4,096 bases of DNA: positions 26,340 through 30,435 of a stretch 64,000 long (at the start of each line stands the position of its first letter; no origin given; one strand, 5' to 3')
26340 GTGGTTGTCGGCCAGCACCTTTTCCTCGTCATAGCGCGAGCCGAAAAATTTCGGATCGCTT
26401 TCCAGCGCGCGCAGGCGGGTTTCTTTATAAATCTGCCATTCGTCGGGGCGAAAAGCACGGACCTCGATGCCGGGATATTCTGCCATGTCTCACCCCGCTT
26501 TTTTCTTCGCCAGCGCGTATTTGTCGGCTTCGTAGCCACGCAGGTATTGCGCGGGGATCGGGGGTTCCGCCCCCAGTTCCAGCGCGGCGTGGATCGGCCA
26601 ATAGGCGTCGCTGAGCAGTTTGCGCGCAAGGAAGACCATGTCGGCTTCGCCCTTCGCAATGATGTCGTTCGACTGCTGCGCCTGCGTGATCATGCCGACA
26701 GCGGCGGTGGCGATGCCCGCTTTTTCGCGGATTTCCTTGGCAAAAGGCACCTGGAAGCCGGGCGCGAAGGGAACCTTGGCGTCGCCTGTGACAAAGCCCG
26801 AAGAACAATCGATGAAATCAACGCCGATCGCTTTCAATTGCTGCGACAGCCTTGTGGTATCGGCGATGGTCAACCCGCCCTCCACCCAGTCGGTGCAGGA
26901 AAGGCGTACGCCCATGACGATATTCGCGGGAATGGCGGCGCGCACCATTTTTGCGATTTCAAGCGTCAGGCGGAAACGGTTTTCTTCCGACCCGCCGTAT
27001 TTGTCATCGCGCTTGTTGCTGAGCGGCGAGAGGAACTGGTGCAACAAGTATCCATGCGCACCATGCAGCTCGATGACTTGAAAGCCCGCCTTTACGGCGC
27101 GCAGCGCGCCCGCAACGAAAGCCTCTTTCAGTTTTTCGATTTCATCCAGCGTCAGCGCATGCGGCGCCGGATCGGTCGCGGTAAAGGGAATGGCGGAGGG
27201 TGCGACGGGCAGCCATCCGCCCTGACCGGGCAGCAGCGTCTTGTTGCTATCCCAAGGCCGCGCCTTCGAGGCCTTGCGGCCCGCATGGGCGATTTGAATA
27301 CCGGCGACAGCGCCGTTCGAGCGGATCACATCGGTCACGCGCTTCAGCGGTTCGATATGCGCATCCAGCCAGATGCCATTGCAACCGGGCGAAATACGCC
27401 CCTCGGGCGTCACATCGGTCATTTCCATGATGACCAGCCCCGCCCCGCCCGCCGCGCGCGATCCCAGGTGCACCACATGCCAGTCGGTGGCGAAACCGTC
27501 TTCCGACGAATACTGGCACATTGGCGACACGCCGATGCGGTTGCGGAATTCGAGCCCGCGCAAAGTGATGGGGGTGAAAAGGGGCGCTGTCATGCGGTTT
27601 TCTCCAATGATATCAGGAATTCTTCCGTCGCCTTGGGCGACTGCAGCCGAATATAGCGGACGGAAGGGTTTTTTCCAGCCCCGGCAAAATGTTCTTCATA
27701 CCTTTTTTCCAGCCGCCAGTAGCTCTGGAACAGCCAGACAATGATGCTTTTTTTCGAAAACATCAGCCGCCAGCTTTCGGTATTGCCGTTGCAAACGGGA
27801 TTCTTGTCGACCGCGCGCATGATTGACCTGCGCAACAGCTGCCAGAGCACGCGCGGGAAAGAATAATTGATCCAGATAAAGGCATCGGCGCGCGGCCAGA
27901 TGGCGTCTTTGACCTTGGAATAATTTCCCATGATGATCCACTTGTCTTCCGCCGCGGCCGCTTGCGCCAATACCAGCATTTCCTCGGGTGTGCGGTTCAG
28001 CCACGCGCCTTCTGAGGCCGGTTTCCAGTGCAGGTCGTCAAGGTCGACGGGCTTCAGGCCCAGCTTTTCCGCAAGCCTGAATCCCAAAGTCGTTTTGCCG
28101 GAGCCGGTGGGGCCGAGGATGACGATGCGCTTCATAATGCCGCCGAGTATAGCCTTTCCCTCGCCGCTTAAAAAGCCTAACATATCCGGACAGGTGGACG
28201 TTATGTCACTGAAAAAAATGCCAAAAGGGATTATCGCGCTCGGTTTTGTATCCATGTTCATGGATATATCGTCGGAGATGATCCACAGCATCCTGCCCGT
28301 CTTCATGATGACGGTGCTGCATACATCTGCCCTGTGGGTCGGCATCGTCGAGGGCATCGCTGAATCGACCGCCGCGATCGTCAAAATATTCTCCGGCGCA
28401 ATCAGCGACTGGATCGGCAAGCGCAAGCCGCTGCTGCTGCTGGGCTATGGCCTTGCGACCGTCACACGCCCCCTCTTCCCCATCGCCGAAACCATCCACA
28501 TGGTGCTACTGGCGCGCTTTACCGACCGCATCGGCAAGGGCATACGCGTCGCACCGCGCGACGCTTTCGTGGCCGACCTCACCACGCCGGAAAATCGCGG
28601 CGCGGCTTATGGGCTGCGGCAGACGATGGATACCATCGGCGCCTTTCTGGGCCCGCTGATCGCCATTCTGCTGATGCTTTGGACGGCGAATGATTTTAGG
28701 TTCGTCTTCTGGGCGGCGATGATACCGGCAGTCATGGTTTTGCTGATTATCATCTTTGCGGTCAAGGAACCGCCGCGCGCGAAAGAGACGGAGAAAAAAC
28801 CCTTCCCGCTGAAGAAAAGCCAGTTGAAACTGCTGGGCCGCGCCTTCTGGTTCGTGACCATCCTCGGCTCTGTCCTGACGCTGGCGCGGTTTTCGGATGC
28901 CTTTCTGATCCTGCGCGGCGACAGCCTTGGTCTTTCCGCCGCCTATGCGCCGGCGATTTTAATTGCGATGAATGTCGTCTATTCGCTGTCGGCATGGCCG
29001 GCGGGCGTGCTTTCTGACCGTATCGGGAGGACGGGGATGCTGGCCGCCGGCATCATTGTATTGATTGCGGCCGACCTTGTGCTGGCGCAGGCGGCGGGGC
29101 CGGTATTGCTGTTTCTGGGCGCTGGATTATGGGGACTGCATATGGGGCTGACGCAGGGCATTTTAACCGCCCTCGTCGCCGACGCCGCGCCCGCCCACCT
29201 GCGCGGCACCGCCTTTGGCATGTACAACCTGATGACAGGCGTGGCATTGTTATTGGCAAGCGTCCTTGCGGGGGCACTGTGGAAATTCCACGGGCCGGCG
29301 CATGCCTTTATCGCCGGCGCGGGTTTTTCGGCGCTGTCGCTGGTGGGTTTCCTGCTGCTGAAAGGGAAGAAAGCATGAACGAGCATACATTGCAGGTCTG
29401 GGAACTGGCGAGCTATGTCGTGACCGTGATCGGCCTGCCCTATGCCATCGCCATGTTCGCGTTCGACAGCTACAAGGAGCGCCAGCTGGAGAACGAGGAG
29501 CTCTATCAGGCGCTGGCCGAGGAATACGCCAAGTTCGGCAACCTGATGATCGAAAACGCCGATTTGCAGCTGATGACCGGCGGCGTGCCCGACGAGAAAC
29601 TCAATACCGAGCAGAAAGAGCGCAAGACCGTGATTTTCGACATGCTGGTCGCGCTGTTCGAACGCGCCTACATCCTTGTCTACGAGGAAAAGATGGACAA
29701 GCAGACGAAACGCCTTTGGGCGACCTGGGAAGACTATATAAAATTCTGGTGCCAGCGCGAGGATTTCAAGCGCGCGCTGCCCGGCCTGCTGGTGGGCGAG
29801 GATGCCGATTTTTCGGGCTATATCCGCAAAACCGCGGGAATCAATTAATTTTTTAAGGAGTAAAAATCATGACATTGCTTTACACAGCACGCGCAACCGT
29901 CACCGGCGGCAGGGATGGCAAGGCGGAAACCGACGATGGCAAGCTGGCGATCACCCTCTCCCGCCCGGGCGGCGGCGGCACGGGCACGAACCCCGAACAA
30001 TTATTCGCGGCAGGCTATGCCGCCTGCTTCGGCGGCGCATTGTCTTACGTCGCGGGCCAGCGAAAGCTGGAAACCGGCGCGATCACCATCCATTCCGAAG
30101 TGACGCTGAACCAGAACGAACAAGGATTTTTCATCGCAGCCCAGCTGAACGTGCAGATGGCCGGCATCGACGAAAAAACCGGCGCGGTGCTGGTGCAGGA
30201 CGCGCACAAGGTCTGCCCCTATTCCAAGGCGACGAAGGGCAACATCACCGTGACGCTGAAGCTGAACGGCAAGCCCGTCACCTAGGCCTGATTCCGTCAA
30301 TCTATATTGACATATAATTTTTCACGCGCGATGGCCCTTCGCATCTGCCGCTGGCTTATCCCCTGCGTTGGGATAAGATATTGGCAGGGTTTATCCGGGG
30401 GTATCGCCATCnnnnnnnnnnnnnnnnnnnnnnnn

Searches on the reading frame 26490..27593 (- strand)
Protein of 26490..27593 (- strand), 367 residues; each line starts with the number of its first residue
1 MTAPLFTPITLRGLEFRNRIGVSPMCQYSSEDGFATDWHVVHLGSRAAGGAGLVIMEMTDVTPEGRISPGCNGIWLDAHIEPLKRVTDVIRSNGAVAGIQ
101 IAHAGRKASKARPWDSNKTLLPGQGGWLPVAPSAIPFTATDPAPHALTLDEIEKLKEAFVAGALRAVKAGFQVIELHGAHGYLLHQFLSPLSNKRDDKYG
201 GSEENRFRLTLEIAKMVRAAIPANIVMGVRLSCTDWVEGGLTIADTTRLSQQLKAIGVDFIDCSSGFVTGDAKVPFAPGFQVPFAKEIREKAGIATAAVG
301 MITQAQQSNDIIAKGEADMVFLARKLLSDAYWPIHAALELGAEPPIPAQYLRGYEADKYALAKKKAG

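Call 68: search_protein_families(library=pfam, proteins=[window:26490-27593:-], max_evalue=0.001)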
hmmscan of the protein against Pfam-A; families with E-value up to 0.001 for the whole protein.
window:26490-27593:- (367 aa): 1 family
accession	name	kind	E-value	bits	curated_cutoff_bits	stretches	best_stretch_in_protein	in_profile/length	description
PF00724.26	Oxidored_FMN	-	9.2e-73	245.9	27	1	5-337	2-336/342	NADH:flavin oxidoreductase / NADH oxidase family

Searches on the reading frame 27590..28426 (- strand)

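Call 68: search_protein_families(library=pfam, proteins=[window:27590-28426:-], max_evalue=0.001)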
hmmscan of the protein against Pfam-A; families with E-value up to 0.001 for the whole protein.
window:27590-28426:- (278 aa): 2 families
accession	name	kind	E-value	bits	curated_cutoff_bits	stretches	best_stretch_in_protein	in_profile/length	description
PF13238.12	AAA_18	-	0.00015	22.6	29.4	1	101-163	1-63/128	AAA domain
PF01202.28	SKI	-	0.00016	22.3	22.1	1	108-133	2-27/159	Shikimate kinase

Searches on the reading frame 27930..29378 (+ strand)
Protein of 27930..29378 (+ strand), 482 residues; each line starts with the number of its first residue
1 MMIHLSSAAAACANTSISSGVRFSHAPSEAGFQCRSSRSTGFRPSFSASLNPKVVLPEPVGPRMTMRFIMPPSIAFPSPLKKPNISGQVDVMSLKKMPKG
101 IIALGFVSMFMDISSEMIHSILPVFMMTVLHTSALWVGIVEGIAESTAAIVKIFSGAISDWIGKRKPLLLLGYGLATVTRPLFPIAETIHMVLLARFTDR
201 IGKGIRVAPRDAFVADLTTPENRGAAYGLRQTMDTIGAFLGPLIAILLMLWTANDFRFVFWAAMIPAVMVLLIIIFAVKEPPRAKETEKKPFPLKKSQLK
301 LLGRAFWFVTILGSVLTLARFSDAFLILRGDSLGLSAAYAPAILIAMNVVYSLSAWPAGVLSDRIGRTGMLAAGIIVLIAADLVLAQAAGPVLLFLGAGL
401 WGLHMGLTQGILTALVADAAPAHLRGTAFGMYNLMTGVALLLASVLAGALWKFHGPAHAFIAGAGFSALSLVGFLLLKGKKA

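Call 68: search_protein_families(library=pfam, proteins=[window:27930-29378:+], max_evalue=0.001)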
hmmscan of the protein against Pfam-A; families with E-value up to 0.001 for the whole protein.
window:27930-29378:+ (482 aa): 3 families
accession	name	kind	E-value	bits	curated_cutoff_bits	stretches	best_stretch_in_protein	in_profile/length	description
PF07690.21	MFS_1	-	1e-39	136.9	33.4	2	105-342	2-242/347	Major Facilitator Superfamily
PF00083.30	Sugar_tr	-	4.8e-19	69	22.3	2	311-455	18-166/452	Sugar (and other) transporter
PF12832.13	MFS_1_like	-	9e-09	35.3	25.2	1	132-461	31-372/373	MFS_1 like family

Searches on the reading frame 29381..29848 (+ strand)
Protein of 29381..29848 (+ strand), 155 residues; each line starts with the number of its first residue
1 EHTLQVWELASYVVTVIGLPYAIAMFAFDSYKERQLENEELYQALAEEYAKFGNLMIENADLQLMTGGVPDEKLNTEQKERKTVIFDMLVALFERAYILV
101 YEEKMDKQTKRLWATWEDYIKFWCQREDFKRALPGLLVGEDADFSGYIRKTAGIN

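Call 36: search_protein_families(library=ncbifam, proteins=[window:29381-29848:+], max_evalue=0.01)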
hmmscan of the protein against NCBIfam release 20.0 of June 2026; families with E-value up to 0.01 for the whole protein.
window:29381-29848:+ (155 aa): 1 family
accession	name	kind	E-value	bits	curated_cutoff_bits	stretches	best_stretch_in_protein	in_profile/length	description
NF041807.1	daptide_Mpa3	equivalog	0.0096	15.7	40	0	7-24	21-38/39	MpaA3 family daptide-type RiPP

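Call 68: search_protein_families(library=pfam, proteins=[window:29381-29848:+], max_evalue=0.001)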
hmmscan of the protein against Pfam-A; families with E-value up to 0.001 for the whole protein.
window:29381-29848:+ (155 aa): 0 families

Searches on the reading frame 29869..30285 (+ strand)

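Call 36: search_protein_families(library=ncbifam, proteins=[window:29869-30285:+], max_evalue=0.01)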
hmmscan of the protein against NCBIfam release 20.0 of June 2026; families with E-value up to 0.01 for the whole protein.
window:29869-30285:+ (138 aa): 5 families
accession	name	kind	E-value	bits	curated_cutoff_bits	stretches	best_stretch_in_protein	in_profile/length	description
TIGR03561.1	organ_hyd_perox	subfamily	2e-47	160.8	88.85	1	4-131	1-133/134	Ohr family peroxiredoxin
NF052637.1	HydprxOhrVib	equivalog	4.5e-39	133.9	240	1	1-135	1-138/140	organic hydroperoxide reductase Ohr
TIGR03562.1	osmo_induc_OsmC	subfamily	3.1e-18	66.2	85.8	1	35-128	38-135/137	OsmC family peroxiredoxin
TIGR03563.1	perox_SACOL1771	subfamily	9.3e-09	35.3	166.15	1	7-129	5-137/138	SACOL1771 family peroxiredoxin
NF041052.1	OsmC_like_Se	domain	0.00038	20.4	95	1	32-129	32-137/144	OsmC-related (seleno)protein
